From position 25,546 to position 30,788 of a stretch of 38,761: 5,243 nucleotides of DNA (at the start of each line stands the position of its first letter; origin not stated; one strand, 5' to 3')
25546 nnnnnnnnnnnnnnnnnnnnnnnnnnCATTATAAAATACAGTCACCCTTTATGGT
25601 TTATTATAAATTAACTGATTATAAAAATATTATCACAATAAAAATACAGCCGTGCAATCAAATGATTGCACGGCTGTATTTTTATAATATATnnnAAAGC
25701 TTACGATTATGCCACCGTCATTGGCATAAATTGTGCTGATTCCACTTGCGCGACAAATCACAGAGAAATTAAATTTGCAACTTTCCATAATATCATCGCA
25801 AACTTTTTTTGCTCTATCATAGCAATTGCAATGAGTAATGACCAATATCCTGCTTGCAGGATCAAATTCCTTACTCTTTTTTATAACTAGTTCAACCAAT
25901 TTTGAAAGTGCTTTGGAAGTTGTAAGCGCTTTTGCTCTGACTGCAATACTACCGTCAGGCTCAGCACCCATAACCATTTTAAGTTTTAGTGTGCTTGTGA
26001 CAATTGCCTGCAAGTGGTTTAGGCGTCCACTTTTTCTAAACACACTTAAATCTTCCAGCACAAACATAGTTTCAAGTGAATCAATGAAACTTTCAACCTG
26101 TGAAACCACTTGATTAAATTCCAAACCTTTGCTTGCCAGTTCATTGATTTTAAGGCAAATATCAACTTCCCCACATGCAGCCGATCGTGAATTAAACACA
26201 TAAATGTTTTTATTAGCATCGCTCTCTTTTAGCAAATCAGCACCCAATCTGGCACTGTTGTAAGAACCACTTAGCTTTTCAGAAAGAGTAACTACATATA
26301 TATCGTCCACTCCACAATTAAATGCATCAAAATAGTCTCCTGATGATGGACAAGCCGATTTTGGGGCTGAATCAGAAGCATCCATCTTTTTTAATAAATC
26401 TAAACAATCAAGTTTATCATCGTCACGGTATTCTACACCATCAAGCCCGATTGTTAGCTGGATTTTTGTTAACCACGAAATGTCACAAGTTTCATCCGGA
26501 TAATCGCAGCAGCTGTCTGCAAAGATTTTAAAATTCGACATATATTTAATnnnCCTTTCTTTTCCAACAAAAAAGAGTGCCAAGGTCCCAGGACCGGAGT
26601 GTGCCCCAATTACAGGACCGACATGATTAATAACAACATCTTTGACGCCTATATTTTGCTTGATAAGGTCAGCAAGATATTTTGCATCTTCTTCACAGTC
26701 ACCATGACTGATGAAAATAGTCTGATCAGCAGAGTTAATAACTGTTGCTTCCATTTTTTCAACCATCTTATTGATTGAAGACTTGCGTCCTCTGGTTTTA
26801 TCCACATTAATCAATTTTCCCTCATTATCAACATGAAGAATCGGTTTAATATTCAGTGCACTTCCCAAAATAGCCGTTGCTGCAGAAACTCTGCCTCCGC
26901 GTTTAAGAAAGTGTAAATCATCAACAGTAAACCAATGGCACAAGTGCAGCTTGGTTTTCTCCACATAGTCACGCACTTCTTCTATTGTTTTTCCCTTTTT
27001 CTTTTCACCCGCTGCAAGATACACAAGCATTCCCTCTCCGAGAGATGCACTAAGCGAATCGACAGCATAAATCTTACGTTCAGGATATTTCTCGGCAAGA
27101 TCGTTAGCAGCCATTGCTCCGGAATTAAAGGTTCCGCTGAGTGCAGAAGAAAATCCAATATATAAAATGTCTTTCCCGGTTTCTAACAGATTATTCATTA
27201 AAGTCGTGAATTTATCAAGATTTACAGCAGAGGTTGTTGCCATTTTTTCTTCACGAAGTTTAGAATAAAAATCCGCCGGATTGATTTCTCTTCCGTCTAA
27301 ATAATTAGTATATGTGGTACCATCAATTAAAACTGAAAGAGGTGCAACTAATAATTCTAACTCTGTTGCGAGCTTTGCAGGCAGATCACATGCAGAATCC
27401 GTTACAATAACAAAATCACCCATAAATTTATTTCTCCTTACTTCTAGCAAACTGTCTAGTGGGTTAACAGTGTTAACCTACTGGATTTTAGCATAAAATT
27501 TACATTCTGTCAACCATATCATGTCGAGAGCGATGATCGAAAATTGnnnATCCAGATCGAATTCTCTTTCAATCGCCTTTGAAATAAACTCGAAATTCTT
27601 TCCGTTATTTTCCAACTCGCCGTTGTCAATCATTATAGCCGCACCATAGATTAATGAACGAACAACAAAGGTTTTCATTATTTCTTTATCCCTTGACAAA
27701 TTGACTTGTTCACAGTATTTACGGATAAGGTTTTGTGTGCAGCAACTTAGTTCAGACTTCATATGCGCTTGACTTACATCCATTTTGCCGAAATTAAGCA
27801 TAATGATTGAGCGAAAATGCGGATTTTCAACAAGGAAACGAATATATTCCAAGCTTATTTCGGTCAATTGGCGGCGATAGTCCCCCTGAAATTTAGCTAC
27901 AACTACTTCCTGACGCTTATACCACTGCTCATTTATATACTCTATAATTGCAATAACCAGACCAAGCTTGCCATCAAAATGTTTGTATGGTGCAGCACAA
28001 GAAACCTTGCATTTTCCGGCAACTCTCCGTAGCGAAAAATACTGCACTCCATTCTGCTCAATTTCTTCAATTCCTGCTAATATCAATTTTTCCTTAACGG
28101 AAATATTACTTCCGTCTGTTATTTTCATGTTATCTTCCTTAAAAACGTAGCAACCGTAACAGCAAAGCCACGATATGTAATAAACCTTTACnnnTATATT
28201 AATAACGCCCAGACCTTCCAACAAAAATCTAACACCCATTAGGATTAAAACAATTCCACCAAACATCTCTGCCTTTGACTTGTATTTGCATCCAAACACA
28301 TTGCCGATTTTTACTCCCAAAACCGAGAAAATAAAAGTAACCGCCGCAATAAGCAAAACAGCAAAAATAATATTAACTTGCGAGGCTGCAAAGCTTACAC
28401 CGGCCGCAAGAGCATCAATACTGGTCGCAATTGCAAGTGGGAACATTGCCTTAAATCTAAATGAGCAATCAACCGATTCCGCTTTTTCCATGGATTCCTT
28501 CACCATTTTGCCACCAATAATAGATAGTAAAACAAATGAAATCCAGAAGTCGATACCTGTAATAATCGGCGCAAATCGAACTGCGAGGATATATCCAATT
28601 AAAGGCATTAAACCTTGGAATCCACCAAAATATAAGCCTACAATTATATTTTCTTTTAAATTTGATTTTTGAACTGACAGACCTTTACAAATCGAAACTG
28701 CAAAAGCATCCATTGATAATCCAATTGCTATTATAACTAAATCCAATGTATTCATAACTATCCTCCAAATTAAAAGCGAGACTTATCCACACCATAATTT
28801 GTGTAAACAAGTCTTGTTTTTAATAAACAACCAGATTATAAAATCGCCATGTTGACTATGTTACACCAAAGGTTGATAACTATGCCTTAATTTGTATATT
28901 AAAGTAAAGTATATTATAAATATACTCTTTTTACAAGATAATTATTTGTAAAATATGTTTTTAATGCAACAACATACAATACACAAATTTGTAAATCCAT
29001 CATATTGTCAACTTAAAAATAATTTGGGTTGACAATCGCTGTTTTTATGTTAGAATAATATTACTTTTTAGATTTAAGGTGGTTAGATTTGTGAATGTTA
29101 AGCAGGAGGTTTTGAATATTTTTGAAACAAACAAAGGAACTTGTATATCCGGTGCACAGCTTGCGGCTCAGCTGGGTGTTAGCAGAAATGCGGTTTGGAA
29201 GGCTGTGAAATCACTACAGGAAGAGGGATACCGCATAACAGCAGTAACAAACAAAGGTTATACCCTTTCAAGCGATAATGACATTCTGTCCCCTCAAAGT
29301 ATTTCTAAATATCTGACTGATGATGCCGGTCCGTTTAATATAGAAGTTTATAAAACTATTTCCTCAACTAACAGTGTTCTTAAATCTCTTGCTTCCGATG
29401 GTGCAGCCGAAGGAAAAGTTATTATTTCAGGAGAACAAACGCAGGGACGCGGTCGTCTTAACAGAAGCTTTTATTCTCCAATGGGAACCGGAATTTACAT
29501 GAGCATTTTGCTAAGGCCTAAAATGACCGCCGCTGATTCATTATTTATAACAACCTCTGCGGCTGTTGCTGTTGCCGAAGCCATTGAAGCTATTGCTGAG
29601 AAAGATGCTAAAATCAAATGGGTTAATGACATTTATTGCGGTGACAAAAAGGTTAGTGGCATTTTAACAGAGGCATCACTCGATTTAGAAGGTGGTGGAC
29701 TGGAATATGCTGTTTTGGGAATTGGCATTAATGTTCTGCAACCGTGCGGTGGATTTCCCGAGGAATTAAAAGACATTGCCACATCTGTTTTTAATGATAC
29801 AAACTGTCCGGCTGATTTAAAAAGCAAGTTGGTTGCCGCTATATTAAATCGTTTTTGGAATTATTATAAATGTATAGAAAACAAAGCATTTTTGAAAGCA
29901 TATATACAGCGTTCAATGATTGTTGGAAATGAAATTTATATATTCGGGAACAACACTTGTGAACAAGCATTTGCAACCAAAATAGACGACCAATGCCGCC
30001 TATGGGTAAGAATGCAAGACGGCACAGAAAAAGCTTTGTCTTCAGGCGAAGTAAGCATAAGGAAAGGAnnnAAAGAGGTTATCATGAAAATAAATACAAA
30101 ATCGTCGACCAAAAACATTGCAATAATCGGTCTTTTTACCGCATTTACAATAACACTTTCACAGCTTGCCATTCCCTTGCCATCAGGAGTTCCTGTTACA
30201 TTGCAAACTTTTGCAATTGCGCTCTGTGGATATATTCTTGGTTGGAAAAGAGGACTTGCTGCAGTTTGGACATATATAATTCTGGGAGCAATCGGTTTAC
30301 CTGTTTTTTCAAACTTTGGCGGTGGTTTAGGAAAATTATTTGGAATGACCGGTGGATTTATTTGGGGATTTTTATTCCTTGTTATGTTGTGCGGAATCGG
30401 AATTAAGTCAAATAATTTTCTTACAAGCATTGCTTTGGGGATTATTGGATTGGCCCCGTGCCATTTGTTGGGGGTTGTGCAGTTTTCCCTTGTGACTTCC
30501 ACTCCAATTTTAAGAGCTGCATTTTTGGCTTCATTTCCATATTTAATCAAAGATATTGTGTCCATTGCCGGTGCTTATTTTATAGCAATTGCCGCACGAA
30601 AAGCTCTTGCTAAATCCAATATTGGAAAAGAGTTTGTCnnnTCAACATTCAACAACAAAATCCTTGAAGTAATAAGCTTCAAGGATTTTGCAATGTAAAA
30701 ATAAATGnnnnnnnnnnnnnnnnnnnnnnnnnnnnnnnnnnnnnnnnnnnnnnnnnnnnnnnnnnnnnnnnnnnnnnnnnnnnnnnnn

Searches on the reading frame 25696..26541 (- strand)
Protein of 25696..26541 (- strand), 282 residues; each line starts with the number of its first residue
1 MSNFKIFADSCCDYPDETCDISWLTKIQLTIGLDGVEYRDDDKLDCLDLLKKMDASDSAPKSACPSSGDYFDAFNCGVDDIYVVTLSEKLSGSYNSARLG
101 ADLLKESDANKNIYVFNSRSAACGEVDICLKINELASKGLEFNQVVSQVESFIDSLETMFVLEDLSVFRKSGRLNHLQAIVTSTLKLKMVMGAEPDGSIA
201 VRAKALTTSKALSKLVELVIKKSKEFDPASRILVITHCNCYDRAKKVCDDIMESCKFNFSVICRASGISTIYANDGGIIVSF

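Call 13: search_protein_families(library=pfam, proteins=[window:25696-26541:-], max_evalue=0.001)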
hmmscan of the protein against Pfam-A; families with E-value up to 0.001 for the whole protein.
window:25696-26541:- (282 aa): 1 family
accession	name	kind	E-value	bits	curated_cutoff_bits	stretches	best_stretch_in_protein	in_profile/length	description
PF02645.21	DegV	-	2.1e-49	168.8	27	1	4-276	2-271/280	Uncharacterised protein, DegV family COG1307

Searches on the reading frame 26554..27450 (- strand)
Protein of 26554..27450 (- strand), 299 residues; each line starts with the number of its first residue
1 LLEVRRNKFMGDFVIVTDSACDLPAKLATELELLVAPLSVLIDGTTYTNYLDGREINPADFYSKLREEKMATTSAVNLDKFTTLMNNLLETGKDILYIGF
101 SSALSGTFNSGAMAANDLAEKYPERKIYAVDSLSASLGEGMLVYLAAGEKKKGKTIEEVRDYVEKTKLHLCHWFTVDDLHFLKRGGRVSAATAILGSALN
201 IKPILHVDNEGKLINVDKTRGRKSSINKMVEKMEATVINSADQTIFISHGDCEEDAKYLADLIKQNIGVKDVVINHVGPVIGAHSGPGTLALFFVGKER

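Call 12: search_protein_families(library=pfam, proteins=[window:26554-27450:-], max_evalue=0.001)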
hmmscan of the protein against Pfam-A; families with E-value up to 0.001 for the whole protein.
window:26554-27450:- (299 aa): 2 families
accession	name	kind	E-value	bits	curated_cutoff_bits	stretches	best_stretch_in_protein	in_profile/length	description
PF02645.21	DegV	-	2.7e-80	270.1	27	1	13-295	2-278/280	Uncharacterised protein, DegV family COG1307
PF13684.11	FakA-like_C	-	3.3e-05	23.8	23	1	113-298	60-216/216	Fatty acid kinase subunit A-like, C-terminal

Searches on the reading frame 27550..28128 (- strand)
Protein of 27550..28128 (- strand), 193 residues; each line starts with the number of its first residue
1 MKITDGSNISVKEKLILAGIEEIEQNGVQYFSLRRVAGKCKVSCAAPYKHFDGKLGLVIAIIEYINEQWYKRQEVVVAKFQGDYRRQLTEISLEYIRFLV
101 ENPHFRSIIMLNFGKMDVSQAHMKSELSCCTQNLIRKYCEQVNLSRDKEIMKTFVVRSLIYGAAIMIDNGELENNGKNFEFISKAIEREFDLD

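Call 12: search_protein_families(library=pfam, proteins=[window:27550-28128:-], max_evalue=0.001)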
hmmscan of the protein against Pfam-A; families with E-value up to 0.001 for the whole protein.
window:27550-28128:- (193 aa): 1 family
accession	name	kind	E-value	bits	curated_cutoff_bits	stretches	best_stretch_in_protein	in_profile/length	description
PF00440.29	TetR_N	-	3.1e-05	24.1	24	1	16-61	2-47/47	Bacterial regulatory proteins, tetR family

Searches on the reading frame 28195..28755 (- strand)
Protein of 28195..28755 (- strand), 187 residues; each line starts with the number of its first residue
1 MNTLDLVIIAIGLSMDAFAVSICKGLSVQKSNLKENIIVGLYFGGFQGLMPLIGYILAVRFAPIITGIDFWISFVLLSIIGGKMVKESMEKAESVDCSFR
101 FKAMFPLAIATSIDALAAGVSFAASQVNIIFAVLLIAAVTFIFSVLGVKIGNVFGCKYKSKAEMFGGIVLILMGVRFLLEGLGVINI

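Call 12: search_protein_families(library=pfam, proteins=[window:28195-28755:-], max_evalue=0.001)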
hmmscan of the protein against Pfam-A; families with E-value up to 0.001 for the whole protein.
window:28195-28755:- (187 aa): 1 family
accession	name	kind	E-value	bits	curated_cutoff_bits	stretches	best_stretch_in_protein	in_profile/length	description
PF02659.21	Mntp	-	1.7e-44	151.7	24.4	1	32-178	3-152/152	Putative manganese efflux pump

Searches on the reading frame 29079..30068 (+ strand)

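Call 12: search_protein_families(library=pfam, proteins=[window:29079-30068:+], max_evalue=0.001)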
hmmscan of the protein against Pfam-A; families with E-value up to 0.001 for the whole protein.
window:29079-30068:+ (330 aa): 3 families
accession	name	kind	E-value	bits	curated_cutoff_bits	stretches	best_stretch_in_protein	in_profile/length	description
PF03099.24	BPL_LplA_LipB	-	1.2e-17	64.6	21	1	92-218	3-133/133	Biotin/lipoate A/B protein ligase family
PF08279.18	HTH_11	-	2.7e-15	56.4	25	1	9-61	3-54/55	HTH domain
PF13412.12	HTH_24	-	1.1e-05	25.3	21.9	1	23-51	18-46/48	Winged helix-turn-helix DNA-binding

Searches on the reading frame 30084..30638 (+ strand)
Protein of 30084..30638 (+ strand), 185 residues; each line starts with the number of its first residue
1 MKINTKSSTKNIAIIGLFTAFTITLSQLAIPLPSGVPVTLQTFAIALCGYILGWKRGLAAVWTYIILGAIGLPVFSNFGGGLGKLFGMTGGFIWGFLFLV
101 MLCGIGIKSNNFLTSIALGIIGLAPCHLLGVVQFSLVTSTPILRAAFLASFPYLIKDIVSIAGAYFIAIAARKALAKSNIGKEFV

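Call 12: search_protein_families(library=pfam, proteins=[window:30084-30638:+], max_evalue=0.001)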
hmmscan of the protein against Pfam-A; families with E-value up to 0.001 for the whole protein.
window:30084-30638:+ (185 aa): 1 family
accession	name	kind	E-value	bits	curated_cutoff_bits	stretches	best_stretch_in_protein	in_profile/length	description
PF02632.19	BioY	-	7.6e-36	123.6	25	1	35-173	3-140/140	BioY family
